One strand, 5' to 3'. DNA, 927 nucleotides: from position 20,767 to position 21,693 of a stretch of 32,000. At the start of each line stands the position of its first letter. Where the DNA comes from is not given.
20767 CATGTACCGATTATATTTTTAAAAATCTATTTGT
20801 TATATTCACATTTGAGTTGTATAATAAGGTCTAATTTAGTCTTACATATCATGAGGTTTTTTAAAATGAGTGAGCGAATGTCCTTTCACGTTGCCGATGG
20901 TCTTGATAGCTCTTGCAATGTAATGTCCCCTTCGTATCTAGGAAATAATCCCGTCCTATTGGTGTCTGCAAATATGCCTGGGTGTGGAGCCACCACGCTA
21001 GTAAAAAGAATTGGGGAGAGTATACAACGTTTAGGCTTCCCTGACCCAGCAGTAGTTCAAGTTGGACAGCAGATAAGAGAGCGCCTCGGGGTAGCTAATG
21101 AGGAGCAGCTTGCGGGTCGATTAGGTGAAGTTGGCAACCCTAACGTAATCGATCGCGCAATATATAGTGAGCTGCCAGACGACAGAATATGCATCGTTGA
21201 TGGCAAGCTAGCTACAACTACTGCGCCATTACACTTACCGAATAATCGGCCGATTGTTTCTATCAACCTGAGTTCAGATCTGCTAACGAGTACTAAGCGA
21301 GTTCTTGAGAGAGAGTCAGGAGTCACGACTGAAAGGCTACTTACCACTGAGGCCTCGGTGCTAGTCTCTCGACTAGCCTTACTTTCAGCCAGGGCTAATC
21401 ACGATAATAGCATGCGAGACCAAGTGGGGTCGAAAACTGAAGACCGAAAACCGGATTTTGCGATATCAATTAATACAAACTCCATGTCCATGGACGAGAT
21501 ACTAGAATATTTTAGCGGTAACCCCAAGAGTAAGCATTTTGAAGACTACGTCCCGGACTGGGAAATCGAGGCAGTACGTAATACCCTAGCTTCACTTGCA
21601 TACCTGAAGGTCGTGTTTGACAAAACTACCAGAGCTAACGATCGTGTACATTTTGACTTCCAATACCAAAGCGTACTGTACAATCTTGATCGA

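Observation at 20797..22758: Low-GC two-gene unit: NMP-kinase-like plus DPPY methyltransferase fusion with a MazG-like NTP pyrophosphohydrolase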

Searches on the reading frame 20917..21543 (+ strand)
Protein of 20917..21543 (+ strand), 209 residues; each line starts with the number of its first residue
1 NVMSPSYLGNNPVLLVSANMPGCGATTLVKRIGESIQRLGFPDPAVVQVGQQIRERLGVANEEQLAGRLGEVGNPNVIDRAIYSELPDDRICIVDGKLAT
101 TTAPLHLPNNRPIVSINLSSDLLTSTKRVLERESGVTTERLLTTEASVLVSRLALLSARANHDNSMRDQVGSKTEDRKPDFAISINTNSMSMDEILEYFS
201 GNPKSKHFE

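Call 33: search_solved_structures(query=A2, max_evalue=10, show_alignments=4)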
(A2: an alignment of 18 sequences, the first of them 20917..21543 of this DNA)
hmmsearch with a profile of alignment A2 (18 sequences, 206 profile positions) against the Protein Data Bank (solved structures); distinct sequences matched with E-value up to 10: 21.
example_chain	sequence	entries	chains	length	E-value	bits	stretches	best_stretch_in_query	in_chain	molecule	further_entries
9pex_G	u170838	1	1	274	0.00053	22.6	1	9-73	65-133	ATP synthase subunit gamma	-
9bxu_G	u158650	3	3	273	0.00055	22.6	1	9-73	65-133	ATP synthase subunit gamma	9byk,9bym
6j5i_G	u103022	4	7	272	0.00056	22.6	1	9-73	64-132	ATP synthase subunit gamma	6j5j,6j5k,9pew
1bmf_G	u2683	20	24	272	0.0019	20.8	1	4-72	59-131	BOVINE MITOCHONDRIAL F1-ATPASE | ATP SYNTHASE GAMMA CHAIN | BOVINE MITOCHONDRIAL F1-ATPASE SUBUNIT GAMMA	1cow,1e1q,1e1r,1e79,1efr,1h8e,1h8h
2jdi_G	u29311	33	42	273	0.0019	20.8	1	4-72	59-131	ATP SYNTHASE GAMMA CHAIN | ATP SYNTHASE SUBUNIT GAMMA, MITOCHONDRIAL | ATP synthase F(1) complex subunit gamma, mitochondrial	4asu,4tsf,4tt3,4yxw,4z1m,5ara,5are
6tt7_G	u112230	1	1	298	0.002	20.7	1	5-72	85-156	ATP synthase subunit gamma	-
2w6e_G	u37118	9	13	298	0.0021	20.7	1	5-72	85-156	ATP SYNTHASE SUBUNIT GAMMA, MITOCHONDRIAL | ATP synthase F(1) complex subunit gamma, mitochondrial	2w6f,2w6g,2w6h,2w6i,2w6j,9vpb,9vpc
8h9e_G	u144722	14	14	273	0.015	17.9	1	14-73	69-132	ATP synthase subunit gamma, mitochondrial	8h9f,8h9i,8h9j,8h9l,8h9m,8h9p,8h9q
5xb5_A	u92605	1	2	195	0.14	14.8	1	21-96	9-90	Thymidylate kinase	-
4cvn_A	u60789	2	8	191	0.14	14.7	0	20-41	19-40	PUTATIVE ADENYLATE KINASE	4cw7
2pbr_A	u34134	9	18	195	0.21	14.1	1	21-95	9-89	Thymidylate kinase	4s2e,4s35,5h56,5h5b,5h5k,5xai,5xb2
5xbh_A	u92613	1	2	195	0.22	14.1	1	21-95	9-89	Thymidylate kinase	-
3lnc_A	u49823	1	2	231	0.26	13.9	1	7-43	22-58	Guanylate kinase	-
3j7y_X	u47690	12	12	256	0.28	13.7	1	60-93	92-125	bL28 | bL28m | 39S ribosomal protein L28, mitochondrial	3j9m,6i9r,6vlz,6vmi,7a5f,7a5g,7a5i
5ool_X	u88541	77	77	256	0.28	13.7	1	60-93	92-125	39S ribosomal protein L28, mitochondrial | Large ribosomal subunit protein bL28m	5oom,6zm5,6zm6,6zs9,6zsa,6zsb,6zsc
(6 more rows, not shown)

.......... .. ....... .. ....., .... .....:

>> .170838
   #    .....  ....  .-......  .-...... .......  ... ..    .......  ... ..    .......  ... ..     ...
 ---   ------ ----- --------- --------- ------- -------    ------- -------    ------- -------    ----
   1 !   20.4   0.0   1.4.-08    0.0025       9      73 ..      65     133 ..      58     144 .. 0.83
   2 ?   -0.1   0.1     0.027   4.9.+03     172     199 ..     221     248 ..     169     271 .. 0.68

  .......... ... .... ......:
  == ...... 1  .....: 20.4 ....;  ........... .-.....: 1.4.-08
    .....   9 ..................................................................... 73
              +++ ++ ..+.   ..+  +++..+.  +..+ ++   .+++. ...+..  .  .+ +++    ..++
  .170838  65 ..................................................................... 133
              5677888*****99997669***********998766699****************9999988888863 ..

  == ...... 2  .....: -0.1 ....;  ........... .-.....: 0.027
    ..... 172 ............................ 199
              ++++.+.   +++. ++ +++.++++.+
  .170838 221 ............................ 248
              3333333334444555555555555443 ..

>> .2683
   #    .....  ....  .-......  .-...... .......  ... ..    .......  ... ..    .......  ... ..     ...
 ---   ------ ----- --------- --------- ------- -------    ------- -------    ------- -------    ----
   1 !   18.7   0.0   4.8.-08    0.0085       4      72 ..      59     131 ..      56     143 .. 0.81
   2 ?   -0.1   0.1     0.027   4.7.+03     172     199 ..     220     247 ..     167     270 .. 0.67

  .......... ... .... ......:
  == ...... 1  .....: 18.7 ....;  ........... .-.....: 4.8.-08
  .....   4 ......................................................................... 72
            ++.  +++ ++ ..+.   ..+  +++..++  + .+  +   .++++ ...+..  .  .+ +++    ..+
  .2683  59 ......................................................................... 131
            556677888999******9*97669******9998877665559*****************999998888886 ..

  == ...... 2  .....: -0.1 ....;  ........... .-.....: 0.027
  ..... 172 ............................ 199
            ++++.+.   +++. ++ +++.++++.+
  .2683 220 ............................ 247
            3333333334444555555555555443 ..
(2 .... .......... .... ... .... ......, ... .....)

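Call 35: search_protein_families(library=pfam, alignment_id=A2, max_evalue=1)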
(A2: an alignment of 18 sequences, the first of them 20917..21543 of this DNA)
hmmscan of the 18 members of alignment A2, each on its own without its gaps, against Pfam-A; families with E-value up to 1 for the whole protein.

A. member 1, window:20917-21543:+ (209 aa): 1 family
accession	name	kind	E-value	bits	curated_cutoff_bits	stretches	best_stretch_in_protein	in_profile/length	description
PF13207.12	AAA_17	-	0.078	13.7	27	1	20-102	3-84/136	AAA domain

B. families by the number of members that match (of 18 scanned): 6 families
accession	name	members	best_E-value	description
PF13207.12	AAA_17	10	0.043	AAA domain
PF13238.12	AAA_18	4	0.0068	AAA domain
PF20720.3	nSTAND3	2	0.056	Novel STAND NTPase 3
PF20600.3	ExoX-like_C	1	0.011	Exodeoxyribonuclease X-like C-terminal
PF18521.6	TAD2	1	0.091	Transactivation domain 2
PF01463.29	LRRCT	1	0.37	Leucine rich repeat C-terminal domain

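Call 38: predict_structure(alignment_id=A2)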
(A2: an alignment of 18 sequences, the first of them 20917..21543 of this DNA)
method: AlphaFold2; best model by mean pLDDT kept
length: 209 residues; sequences in the alignment: 18
mean_pLDDT: 85.6   pTM: 0.83
mean pLDDT of the five models: 85.6, 84.8, 83.6, 83.2, 82.8
residues with pLDDT >= 90: 87; 70-90: 101; 50-70: 15; < 50: 6
segments of 3 or more residues with pLDDT < 50: 206-209
pLDDT, mean of each block of 10 residues (from residue 1): 90 95 91 93 93 86 73 75 92 95 90 94 90 87 86 87 83 74 89 81 48
secondary structure, 60 per line:
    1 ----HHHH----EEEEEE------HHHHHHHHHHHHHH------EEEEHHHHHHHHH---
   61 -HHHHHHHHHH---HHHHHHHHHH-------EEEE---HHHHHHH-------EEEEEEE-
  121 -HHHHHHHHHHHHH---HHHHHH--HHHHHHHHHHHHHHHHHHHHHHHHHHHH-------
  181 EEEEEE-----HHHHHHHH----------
elements in order: H5-8 E13-18 H25-38 E45-48 H49-57 H62-71 H75-84 E92-95 H99-105 E113-119 H122-134 H138-143 H146-173 E181-186 H192-199

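Call 40: fold_search(model_id=the predicted structure, library=pdb)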
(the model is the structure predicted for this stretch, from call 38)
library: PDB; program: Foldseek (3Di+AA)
matches with E <= 10: 1226; with E <= 0.001: 126
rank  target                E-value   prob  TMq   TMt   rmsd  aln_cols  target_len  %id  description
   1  4cvn_B                3.3e-07  1.00  0.49  0.57   6.3       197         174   18  Structure of the Fap7-Rps14 complex (released 2014-05-28)
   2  3fdi_B                3.5e-07  1.00  0.51  0.58   8.1       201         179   16  Crystal structure of uncharacterized protein from Eubacterium ventriosum ATCC 27560. (released 2009-01-20)
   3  3lw7_A                3.8e-06  1.00  0.51  0.60   5.6       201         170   20  The Crystal Structure of an Adenylate kinase-related protein bound to AMP from sulfolobus solfataricus to 2.3A (released 2010-03-09)
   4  6pk5_A                3.8e-06  1.00  0.47  0.51   5.9       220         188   15  Adenylate kinase from Methanococcus igneus - apo form (released 2020-07-01)
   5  2bwj_D                4.1e-06  1.00  0.51  0.55   6.8       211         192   16  Structure of adenylate kinase 5 (released 2005-07-21)
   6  6pk5_E                6.8e-06  1.00  0.49  0.53   6.6       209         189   18  Adenylate kinase from Methanococcus igneus - apo form (released 2020-07-01)
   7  3hdt_A                7.2e-06  1.00  0.54  0.65   6.7       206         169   16  Crystal structure of putative kinase from Clostridium symbiosum ATCC 14940 (released 2009-05-26)
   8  1kht_A                8.2e-06  1.00  0.48  0.52   8.4       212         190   14  Adenylate kinase from Methanococcus voltae (released 2003-06-03)
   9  3h0k_A                9.9e-06  1.00  0.52  0.61   5.0       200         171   20  Crystal structure of an adenylated kinase related protein from sulfolobus solfataricus to 3.25a (released 2009-04-21)
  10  6pjw_A                1.2e-05  1.00  0.49  0.53   7.7       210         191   18  Adenylate kinase from Methanococcus igneus - AMP bound form (released 2020-01-22)
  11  1kht_B                1.3e-05  1.00  0.53  0.57   7.5       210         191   13  Adenylate kinase from Methanococcus voltae (released 2003-06-03)
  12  6pk5_B                1.7e-05  1.00  0.47  0.51   6.4       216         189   17  Adenylate kinase from Methanococcus igneus - apo form (released 2020-07-01)
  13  3a4n_A                1.8e-05  1.00  0.49  0.44   5.8       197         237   18  Crystal structure of archaeal O-phosphoseryl-tRNA(Sec) kinase (released 2009-10-20)
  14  3adb_B                1.8e-05  1.00  0.51  0.44  12.0       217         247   18  Crystal structure of O-phosphoseryl-tRNA kinase complexed with selenocysteine tRNA and AMPPNP (crystal type 1) (released 2010-07-28)
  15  6pk5_C                2.0e-05  1.00  0.49  0.53   6.5       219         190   14  Adenylate kinase from Methanococcus igneus - apo form (released 2020-07-01)
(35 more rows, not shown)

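Call 44: search_protein_representatives(alignment_id=A2)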
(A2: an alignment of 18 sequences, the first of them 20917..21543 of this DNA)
Query: 18 sequences, 206 profile positions. Proteins with E-value up to 0.001 (for the whole library): 35; up to 1e-10: 24; up to 1e-30: 17. The best 35 are listed.
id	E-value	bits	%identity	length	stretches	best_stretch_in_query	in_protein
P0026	8.6e-78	276.7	-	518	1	5-204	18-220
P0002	6.3e-74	264.1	-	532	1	2-205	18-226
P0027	6.8e-63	228.1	-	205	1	5-172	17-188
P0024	6.3e-58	211.8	-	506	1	6-205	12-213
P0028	5.7e-57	208.7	-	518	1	11-204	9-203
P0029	1.1e-51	191.5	-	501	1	12-202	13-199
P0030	7.8e-48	178.9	-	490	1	8-203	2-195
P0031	5.0e-47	176.3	-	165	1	45-200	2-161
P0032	5.1e-45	169.7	-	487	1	9-203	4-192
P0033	9.9e-45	168.8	-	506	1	9-205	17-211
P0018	7.9e-43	162.5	-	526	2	76-205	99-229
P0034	3.9e-42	160.3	-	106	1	10-110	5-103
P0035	1.5e-38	148.5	-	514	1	8-202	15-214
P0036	3.7e-36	140.7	-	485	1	8-203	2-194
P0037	5.0e-32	127.3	-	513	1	5-201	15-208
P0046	3.3e-12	62.5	-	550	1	3-201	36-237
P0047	2.9e-08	49.6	-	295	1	70-202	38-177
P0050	1.5e-05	40.8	-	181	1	18-197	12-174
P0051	1.8e-05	40.6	-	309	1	88-199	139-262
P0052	3.5e-05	39.6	-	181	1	20-200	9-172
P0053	3.6e-05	39.6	-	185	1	20-200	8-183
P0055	3.8e-04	36.2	-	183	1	18-199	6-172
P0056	3.8e-04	36.2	-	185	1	3-146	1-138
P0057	6.0e-04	35.6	-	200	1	19-201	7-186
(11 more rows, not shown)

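Call 45: search_protein_families(library=pfam, proteins=[P0050, P0052, P0053, P0055, P0056, P0057, P0046, P0047, P0051], max_evalue=0.01)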
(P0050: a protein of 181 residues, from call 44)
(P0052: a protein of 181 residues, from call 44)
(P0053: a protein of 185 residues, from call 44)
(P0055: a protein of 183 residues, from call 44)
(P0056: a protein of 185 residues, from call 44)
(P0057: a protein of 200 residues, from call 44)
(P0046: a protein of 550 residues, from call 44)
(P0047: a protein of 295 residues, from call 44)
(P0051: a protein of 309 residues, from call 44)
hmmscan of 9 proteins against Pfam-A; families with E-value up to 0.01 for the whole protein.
P0050 (181 aa): 8 families
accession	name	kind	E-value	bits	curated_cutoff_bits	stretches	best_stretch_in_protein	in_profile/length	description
PF13189.12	Cytidylate_kin2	-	2.2e-24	87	28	1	9-164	2-175/176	Cytidylate kinase-like family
PF13238.12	AAA_18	-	9.5e-14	52.4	29.4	1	9-121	1-112/128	AAA domain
PF13207.12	AAA_17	-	1.5e-13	51.7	27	1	13-113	2-115/136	AAA domain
PF02224.24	Cytidylate_kin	-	6.4e-07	29.7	26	1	9-48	1-40/211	Cytidylate kinase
PF01202.28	SKI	-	1.9e-06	28.5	22.1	1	15-177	1-156/159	Shikimate kinase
PF13671.12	AAA_33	-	2.6e-06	28.2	27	1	9-127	2-124/143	AAA domain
PF01121.26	CoaE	-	8.4e-06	26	27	1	62-142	87-165/180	Dephospho-CoA kinase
PF00406.28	ADK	-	0.0043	17.6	26.8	0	13-49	3-39/151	Adenylate kinase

P0052 (181 aa): 6 families
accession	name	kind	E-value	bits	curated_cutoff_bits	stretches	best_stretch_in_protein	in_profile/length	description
PF13189.12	Cytidylate_kin2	-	3.5e-20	73.3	28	1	3-160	1-176/176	Cytidylate kinase-like family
PF13238.12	AAA_18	-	3.4e-15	57.1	29.4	1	4-119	1-116/128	AAA domain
PF13207.12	AAA_17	-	4.5e-10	40.4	27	1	8-115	2-124/136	AAA domain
PF02224.24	Cytidylate_kin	-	1.3e-09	38.6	26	1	65-174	101-209/211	Cytidylate kinase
PF01202.28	SKI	-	1.5e-05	25.6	22.1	1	10-173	1-157/159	Shikimate kinase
PF08433.16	KTI12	-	0.0068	16.4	22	0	1-81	1-75/271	Chromatin associated protein KTI12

P0053 (185 aa): 16 families
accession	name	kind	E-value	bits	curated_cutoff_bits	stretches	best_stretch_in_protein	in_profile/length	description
PF13189.12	Cytidylate_kin2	-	2.3e-10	41.3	28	1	2-170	1-175/176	Cytidylate kinase-like family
PF02224.24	Cytidylate_kin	-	1.7e-09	38.1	26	1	76-184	108-208/211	Cytidylate kinase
PF13207.12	AAA_17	-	1.1e-07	32.7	27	1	7-108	2-114/136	AAA domain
PF13238.12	AAA_18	-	8e-07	30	29.4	1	3-119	1-114/128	AAA domain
PF20720.3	nSTAND3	-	1.7e-05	25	27.2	1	2-35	19-50/155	Novel STAND NTPase 3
PF01583.26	APS_kinase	-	2.4e-05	24.8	21.1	1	2-52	4-54/152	Adenylylsulphate kinase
PF01656.29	CbiA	-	4.4e-05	23.9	25.4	1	2-38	1-37/125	CobQ/CobB/MinD/ParA nucleotide binding domain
PF13671.12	AAA_33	-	4.8e-05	24.1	27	1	4-84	3-74/143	AAA domain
PF01591.24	6PF2K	-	0.00012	21.9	27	1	1-59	15-68/223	6-phosphofructo-2-kinase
PF02223.23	Thymidylate_kin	-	0.00082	19.6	27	0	7-32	3-32/185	Thymidylate kinase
PF08433.16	KTI12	-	0.0018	18.2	22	1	2-40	3-41/271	Chromatin associated protein KTI12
PF24883.2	NPHP3_N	-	0.0071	17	24.8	0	3-84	25-106/164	Nephrocystin 3, N-terminal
PF03266.21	NTPase_1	-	0.0071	16.6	23.9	0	3-41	2-40/168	NTPase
PF00004.35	AAA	-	0.0078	17.1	21.2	0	6-57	4-52/131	ATPase family associated with various cellular activities (AAA)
PF05127.21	NAT10_TcmA_helicase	-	0.0079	16.5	22.7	0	8-33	5-29/176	RNA cytidine acetyltransferase NAT10/TcmA, helicase domain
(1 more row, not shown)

P0055 (183 aa): 15 families
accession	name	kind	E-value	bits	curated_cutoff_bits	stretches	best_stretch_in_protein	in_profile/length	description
PF02224.24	Cytidylate_kin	-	5.4e-12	46.3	26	2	52-176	93-210/211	Cytidylate kinase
PF13207.12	AAA_17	-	2.7e-10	41.1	27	1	7-83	2-83/136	AAA domain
PF13189.12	Cytidylate_kin2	-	4.5e-10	40.4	28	2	3-48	2-46/176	Cytidylate kinase-like family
PF13238.12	AAA_18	-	7e-10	39.9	29.4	1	3-107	1-112/128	AAA domain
PF01202.28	SKI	-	0.00017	22.2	22.1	0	9-40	1-32/159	Shikimate kinase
PF13521.12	AAA_28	-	0.00018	22.2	27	1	2-71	1-73/164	AAA domain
PF00004.35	AAA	-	0.00075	20.4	21.2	1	4-125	2-93/131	ATPase family associated with various cellular activities (AAA)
PF00406.28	ADK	-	0.0008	20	26.8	1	5-42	1-38/151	Adenylate kinase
PF06414.18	Zeta_toxin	-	0.00093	19.1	22.3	1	5-78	21-102/199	Zeta toxin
PF13671.12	AAA_33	-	0.0016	19.2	27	0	5-78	4-77/143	AAA domain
PF01443.25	Viral_helicase1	-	0.0023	18.2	21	1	3-70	1-56/228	Viral superfamily 1 RNA helicase core domain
PF00005.33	ABC_tran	-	0.0029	18.6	25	1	3-79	14-80/137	ABC transporter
PF03266.21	NTPase_1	-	0.003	17.8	23.9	1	2-37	1-37/168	NTPase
PF20720.3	nSTAND3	-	0.0051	17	27.2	0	3-76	20-71/155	Novel STAND NTPase 3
PF06309.17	Torsin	-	0.0059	17.1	27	0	3-68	56-120/127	Torsin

P0056 (185 aa): 22 families
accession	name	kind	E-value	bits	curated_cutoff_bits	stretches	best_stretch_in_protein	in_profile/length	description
PF13189.12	Cytidylate_kin2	-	3e-26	93.1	28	1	12-169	1-176/176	Cytidylate kinase-like family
PF13238.12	AAA_18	-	3.3e-16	60.3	29.4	1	13-147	1-127/128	AAA domain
PF13207.12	AAA_17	-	4.9e-15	56.5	27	1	17-123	2-121/136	AAA domain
PF02224.24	Cytidylate_kin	-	6e-13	49.4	26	2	13-52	1-40/211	Cytidylate kinase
PF01202.28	SKI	-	4.4e-10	40.3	22.1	1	19-183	1-158/159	Shikimate kinase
PF13671.12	AAA_33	-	4.6e-10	40.4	27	1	12-127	1-121/143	AAA domain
PF13521.12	AAA_28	-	7.2e-07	30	27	1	13-91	2-81/164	AAA domain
PF00406.28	ADK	-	1.7e-05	25.4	26.8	1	15-73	1-59/151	Adenylate kinase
PF00004.35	AAA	-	2.7e-05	25.1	21.2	1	14-67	2-57/131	ATPase family associated with various cellular activities (AAA)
PF20720.3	nSTAND3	-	0.00018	21.7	27.2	1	12-81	19-83/155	Novel STAND NTPase 3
PF03266.21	NTPase_1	-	0.00031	21.1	23.9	1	13-62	2-52/168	NTPase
PF01712.25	dNK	-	0.00039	20.7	27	0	13-39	1-27/203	Deoxynucleoside kinase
PF13401.12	AAA_22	-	0.00051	20.8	27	1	11-89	6-90/130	AAA domain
PF01583.26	APS_kinase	-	0.0015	19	21.1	1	11-68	3-61/152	Adenylylsulphate kinase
PF01121.26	CoaE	-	0.0024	18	27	0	12-68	2-58/180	Dephospho-CoA kinase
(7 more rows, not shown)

P0057 (200 aa): 13 families
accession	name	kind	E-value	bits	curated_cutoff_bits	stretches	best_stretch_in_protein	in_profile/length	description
PF13189.12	Cytidylate_kin2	-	1.1e-16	62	28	1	2-173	1-176/176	Cytidylate kinase-like family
PF13238.12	AAA_18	-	2.2e-15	57.7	29.4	1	3-128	1-123/128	AAA domain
PF13207.12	AAA_17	-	7e-09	36.5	27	1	7-128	2-133/136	AAA domain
PF02224.24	Cytidylate_kin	-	1.1e-08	35.4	26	2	3-56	1-55/211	Cytidylate kinase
PF13671.12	AAA_33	-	5.1e-05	24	27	1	3-51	2-50/143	AAA domain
PF13521.12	AAA_28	-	0.00037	21.2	27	1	3-50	2-48/164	AAA domain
PF06414.18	Zeta_toxin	-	0.00073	19.5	22.3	1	2-126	18-153/199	Zeta toxin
PF00004.35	AAA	-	0.0012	19.7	21.2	1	4-40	2-40/131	ATPase family associated with various cellular activities (AAA)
PF07931.18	CPT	-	0.0014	18.9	22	0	1-180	2-164/172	Chloramphenicol phosphotransferase-like protein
PF08433.16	KTI12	-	0.003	17.5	22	1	2-54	3-40/271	Chromatin associated protein KTI12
PF03266.21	NTPase_1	-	0.0036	17.6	23.9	1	3-42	2-41/168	NTPase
PF00485.24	PRK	-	0.0038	17.5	22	0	2-28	1-27/196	Phosphoribulokinase / Uridine kinase family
PF13191.12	AAA_16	-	0.0039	18.1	32.6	1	2-35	26-57/167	AAA ATPase domain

P0046 (550 aa): 0 families

P0047 (295 aa): 0 families

P0051 (309 aa): 2 families
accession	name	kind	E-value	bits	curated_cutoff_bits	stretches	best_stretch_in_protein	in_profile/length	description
PF02224.24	Cytidylate_kin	-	0.0015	18.7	26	1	171-265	132-209/211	Cytidylate kinase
PF13238.12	AAA_18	-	0.0074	17.2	29.4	0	166-200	87-122/128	AAA domain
